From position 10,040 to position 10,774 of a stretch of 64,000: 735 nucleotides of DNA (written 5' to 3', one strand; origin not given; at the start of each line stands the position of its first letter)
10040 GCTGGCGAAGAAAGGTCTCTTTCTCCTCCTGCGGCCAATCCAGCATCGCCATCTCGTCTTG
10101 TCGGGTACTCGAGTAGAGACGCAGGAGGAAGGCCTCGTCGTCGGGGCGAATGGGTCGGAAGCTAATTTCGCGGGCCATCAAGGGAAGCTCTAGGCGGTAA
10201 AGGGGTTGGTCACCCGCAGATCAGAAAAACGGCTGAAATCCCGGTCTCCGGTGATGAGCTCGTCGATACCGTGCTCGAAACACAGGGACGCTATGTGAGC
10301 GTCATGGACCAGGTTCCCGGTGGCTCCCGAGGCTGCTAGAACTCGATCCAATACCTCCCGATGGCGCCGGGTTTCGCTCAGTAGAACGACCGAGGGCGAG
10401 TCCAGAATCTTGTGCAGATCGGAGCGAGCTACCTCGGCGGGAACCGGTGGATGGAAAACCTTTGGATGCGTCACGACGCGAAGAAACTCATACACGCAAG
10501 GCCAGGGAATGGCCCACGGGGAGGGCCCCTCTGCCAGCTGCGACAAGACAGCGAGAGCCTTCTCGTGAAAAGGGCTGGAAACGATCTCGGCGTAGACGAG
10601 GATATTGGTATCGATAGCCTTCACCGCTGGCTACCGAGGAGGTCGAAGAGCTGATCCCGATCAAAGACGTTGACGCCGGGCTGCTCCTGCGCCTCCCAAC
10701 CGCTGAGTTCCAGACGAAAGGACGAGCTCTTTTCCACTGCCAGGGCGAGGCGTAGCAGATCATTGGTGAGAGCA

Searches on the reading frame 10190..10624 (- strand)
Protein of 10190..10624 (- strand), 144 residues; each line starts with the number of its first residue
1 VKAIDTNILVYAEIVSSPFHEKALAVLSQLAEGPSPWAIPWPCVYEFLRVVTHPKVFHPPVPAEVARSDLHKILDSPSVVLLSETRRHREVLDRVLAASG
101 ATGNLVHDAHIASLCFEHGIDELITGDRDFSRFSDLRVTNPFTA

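Call 76: search_protein_families(library=pfam, proteins=[window:10190-10624:-], max_evalue=0.05)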
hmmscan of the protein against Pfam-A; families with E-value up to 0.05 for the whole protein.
window:10190-10624:- (144 aa): 2 families
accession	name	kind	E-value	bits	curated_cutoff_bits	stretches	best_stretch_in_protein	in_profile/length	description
PF01850.27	PIN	-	8.6e-13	49.4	23.6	1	4-134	3-118/120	PIN domain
PF13470.12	PIN_3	-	0.00019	22.7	27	1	4-129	4-115/115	PIN domain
